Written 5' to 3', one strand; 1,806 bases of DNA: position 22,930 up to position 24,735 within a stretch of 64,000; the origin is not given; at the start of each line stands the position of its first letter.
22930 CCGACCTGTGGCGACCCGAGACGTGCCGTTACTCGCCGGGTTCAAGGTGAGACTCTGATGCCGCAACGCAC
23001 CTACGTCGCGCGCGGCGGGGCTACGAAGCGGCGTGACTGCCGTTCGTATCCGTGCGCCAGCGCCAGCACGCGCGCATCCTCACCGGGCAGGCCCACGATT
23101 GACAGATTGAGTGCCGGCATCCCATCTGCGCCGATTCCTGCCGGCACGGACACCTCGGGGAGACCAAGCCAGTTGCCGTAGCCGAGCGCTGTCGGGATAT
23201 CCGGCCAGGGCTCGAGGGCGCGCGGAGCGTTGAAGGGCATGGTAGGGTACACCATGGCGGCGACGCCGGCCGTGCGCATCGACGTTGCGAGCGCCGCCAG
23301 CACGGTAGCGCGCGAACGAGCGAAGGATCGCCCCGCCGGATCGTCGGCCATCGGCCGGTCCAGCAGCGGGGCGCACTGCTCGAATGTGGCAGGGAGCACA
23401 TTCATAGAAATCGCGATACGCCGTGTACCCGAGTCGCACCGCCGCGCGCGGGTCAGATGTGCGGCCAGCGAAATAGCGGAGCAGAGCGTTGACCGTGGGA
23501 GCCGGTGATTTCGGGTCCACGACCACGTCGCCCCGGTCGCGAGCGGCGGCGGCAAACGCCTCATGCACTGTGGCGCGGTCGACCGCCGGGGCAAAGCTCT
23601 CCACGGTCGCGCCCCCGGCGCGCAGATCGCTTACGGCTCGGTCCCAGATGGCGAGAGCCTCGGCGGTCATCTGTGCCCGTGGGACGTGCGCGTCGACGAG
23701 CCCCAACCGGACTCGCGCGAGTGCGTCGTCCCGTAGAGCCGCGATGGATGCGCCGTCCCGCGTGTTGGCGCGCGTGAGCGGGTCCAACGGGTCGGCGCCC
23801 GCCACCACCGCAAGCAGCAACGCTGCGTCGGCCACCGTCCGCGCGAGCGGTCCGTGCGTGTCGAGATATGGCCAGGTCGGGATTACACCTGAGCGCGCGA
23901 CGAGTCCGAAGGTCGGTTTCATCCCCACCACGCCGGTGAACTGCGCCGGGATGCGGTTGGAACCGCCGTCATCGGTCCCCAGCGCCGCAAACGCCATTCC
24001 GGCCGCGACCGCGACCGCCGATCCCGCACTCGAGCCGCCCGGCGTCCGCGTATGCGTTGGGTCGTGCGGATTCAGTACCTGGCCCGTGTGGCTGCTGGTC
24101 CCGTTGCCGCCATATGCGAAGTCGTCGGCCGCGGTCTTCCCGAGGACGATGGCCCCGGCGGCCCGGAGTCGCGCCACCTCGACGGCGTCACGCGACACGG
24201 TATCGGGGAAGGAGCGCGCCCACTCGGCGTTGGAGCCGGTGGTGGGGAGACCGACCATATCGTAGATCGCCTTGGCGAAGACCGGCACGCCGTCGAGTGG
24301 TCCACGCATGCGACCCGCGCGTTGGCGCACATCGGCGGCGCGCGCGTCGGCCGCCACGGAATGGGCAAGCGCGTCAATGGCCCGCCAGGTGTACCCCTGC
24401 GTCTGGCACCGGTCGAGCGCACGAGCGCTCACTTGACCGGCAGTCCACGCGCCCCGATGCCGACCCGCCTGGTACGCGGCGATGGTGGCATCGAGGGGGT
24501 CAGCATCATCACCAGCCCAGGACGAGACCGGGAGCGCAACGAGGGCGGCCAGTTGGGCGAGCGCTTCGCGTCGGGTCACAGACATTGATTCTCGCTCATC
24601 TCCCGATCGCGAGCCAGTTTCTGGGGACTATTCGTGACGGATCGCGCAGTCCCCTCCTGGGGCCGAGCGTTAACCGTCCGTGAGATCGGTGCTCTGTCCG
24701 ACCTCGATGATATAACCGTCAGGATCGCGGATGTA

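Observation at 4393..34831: DUF305 + secreted LVIVD-like beta-propeller two-gene cassette present three times as diverged paralogs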

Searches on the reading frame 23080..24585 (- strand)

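Call 112: search_protein_families(library=pfam, proteins=[window:23080-24585:-], max_evalue=0.00001)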
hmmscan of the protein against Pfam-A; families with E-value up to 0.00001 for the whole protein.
window:23080-24585:- (501 aa): 1 family
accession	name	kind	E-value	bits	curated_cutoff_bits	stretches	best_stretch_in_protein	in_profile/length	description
PF01425.27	Amidase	-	1.1e-64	219.6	27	1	56-355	6-299/445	Amidase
